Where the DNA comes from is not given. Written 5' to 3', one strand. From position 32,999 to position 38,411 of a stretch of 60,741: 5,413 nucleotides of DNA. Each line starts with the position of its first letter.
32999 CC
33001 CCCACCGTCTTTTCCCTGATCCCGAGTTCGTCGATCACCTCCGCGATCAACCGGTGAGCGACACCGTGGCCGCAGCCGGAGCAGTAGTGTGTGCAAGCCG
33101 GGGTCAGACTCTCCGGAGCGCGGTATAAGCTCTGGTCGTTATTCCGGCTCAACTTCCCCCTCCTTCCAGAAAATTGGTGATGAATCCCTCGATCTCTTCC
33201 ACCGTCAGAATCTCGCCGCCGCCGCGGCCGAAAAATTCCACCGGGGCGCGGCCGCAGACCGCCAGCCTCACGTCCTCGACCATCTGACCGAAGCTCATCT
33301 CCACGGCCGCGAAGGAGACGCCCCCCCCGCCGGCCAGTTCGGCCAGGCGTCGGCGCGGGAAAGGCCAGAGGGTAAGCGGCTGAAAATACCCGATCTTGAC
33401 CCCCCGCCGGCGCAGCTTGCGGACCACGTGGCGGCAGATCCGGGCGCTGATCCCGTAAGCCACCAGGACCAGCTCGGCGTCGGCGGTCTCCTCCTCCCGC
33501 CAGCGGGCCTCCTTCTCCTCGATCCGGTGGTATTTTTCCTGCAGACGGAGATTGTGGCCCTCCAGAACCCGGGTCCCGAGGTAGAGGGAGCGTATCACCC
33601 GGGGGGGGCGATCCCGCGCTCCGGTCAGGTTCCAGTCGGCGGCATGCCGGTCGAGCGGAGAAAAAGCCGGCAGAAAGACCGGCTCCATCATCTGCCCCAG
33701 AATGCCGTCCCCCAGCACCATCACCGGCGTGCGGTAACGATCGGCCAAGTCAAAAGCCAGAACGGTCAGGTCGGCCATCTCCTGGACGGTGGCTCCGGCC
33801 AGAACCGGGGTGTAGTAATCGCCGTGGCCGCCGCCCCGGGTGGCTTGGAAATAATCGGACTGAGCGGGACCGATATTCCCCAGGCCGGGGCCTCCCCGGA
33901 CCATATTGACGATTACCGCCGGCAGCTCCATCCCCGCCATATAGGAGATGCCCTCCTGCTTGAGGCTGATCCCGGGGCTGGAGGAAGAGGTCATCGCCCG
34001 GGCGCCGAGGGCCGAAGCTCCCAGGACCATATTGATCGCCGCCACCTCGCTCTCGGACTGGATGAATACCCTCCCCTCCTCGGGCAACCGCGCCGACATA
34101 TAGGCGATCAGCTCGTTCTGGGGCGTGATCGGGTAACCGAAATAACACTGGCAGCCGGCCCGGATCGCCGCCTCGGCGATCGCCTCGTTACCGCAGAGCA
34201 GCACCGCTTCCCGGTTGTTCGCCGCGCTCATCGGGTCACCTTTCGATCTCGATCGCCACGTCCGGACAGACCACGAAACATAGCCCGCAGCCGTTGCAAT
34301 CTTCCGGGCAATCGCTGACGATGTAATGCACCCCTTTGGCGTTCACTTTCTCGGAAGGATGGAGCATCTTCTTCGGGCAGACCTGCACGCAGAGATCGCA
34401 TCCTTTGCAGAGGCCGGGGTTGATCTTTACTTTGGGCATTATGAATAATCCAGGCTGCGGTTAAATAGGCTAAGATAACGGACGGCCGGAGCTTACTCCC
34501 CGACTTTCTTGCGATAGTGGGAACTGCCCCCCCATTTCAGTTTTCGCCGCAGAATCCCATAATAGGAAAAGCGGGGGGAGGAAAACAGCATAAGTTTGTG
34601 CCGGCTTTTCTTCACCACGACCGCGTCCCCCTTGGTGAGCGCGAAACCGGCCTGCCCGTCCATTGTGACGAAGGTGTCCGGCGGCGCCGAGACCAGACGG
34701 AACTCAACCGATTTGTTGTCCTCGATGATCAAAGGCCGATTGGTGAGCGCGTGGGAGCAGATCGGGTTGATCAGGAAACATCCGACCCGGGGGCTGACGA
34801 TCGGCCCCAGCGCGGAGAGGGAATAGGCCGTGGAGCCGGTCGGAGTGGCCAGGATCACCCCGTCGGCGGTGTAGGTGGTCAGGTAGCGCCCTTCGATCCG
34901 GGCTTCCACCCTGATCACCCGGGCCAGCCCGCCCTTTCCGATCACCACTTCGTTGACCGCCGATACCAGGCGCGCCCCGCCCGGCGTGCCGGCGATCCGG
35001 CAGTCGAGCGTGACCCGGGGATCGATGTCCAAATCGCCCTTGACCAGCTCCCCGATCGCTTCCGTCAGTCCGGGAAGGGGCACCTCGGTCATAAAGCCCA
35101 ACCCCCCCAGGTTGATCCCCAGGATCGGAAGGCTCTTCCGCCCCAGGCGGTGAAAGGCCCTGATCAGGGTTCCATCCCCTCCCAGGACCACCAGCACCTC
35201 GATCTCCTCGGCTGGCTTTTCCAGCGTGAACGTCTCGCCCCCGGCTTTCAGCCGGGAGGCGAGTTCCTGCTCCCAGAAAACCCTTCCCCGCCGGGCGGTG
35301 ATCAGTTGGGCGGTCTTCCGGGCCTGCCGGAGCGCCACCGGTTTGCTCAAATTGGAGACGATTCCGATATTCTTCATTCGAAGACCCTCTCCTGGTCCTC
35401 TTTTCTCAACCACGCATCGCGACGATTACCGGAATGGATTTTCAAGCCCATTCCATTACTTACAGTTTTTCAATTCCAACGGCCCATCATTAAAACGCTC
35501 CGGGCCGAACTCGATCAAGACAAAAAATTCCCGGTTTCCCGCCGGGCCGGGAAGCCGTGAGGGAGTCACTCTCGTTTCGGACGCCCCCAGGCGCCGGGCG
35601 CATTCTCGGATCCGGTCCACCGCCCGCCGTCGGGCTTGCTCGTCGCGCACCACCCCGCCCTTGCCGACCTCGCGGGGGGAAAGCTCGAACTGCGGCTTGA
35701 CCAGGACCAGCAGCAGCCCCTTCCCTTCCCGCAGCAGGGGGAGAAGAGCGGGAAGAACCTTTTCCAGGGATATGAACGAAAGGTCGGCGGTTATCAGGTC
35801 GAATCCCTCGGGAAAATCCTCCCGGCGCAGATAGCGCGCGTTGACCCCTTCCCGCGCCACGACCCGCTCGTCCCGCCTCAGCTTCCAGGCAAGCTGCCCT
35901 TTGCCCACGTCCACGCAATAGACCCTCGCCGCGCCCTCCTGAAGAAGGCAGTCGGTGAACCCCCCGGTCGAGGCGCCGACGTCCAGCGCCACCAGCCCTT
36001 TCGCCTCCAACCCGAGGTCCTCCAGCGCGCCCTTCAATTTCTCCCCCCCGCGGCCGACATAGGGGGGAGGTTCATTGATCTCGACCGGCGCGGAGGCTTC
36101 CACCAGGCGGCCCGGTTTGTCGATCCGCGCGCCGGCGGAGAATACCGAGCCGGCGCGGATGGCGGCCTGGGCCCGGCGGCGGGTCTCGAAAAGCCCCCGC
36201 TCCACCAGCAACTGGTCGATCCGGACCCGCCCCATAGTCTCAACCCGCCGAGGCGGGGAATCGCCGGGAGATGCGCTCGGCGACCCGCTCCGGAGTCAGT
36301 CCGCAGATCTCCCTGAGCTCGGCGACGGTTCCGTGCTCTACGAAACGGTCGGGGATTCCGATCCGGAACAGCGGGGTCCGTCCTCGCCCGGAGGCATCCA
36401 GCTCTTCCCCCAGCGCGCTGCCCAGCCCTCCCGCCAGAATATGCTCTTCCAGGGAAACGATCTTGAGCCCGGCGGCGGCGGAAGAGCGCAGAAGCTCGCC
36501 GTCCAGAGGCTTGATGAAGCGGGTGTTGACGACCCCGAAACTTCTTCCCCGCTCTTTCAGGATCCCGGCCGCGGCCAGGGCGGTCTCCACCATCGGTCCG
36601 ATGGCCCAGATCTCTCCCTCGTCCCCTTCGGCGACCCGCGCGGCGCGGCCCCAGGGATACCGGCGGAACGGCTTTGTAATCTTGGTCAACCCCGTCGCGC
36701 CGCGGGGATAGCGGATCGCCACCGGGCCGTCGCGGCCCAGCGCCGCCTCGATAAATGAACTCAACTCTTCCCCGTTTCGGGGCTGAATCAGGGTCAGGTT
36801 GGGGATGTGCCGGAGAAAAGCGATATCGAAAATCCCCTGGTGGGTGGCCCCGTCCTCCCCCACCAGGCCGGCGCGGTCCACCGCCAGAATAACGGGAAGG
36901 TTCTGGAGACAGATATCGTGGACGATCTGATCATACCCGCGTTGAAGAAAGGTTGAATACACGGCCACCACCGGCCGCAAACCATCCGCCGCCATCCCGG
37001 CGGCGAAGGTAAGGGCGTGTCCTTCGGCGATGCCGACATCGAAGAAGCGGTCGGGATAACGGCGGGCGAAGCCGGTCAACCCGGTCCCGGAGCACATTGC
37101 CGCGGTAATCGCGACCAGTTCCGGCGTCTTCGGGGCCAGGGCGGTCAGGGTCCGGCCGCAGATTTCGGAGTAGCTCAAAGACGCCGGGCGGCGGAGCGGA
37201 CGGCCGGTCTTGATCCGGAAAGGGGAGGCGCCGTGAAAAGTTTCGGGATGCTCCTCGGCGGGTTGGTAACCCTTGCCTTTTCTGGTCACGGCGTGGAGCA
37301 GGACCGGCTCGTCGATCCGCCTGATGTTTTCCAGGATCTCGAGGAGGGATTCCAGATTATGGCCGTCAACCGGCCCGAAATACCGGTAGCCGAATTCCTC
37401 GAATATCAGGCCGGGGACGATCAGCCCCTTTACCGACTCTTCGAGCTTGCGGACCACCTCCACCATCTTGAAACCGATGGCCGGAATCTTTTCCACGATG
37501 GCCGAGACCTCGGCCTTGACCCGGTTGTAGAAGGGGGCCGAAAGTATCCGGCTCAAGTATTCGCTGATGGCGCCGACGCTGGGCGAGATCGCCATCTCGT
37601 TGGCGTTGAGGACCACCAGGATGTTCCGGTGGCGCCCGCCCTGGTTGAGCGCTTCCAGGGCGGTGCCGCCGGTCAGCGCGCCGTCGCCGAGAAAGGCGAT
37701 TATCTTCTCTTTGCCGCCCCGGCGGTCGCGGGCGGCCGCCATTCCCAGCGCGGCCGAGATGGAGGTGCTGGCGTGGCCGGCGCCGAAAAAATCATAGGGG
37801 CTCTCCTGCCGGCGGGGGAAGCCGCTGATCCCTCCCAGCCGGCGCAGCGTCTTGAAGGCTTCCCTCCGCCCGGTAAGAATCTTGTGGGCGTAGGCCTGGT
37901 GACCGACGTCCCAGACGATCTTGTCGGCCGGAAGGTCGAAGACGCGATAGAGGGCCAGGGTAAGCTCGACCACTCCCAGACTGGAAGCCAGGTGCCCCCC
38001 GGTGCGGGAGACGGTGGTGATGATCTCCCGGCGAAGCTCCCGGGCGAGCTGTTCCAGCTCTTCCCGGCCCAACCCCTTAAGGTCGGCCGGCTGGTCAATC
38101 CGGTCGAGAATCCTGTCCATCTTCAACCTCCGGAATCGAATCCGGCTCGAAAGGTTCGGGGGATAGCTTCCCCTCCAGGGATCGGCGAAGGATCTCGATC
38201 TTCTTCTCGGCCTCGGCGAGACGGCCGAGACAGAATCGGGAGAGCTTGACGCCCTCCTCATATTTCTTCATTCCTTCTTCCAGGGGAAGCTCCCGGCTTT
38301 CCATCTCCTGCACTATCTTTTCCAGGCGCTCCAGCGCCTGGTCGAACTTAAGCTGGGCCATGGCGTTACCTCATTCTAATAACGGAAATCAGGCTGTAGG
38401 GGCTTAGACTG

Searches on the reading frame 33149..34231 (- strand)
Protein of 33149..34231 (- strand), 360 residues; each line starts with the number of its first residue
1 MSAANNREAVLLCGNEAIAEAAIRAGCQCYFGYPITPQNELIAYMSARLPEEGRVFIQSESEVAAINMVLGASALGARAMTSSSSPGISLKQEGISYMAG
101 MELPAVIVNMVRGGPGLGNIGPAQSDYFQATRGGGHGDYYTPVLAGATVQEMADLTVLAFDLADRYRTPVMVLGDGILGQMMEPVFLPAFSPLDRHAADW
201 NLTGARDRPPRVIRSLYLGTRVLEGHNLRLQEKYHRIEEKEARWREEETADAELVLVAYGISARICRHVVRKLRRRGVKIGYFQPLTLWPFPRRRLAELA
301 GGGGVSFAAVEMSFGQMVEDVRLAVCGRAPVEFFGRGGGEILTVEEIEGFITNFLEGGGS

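Call 64: search_protein_families(library=pfam, proteins=[window:33149-34231:-], max_evalue=0.00001)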
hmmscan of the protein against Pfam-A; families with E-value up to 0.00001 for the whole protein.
window:33149-34231:- (360 aa): 2 families
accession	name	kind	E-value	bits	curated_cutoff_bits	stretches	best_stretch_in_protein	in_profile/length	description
PF01855.24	POR_N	-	2.4e-49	168.6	27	1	20-235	1-216/231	Pyruvate flavodoxin/ferredoxin oxidoreductase, thiamine diP-bdg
PF17147.9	PFOR_II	-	2.6e-21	76.3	27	1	252-347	1-102/102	Pyruvate:ferredoxin oxidoreductase core domain II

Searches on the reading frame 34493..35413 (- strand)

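Call 64: search_protein_families(library=pfam, proteins=[window:34493-35413:-], max_evalue=0.00001)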
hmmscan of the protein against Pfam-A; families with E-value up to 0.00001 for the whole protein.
window:34493-35413:- (306 aa): 2 families
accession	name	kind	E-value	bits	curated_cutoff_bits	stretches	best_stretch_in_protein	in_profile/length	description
PF20143.4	NAD_kinase_C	-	6.9e-31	107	23.7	1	154-275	2-122/126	ATP-NAD kinase C-terminal domain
PF01513.26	NAD_kinase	-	3.3e-14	53.7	25.5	1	16-127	1-129/130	ATP-NAD kinase N-terminal domain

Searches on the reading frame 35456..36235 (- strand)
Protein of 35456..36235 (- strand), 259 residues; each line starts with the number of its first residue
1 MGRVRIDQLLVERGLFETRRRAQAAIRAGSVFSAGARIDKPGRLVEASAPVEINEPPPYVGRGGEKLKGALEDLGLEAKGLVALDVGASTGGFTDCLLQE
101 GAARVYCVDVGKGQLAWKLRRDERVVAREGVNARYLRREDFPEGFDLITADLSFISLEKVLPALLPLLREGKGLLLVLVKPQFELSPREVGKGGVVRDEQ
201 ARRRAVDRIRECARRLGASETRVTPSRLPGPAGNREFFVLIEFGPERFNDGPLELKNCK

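Call 64: search_protein_families(library=pfam, proteins=[window:35456-36235:-], max_evalue=0.00001)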
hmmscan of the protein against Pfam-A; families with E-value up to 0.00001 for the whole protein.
window:35456-36235:- (259 aa): 2 families
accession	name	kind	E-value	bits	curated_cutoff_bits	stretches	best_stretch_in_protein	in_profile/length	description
PF01728.25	FtsJ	-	1.3e-41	142.9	24.1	1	59-242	1-180/181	FtsJ-like methyltransferase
PF01479.30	S4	-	8.4e-08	32.3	22.8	1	4-48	1-45/48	S4 domain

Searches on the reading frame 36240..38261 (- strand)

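Call 14: search_protein_families(library=pfam, proteins=[window:36240-38261:-])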
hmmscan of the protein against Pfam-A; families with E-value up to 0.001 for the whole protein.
window:36240-38261:- (673 aa): 3 families
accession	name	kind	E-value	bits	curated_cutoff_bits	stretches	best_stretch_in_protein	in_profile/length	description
PF13292.11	DXP_synthase_N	-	1.7e-116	388.8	21.2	1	52-326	1-274/274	1-deoxy-D-xylulose-5-phosphate synthase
PF02779.29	Transket_pyr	-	2.5e-46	157.9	27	1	362-522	3-171/174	Transketolase, pyrimidine binding domain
PF02780.25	Transketolase_C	-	4e-21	75.6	25.9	1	538-660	1-124/124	Transketolase, C-terminal domain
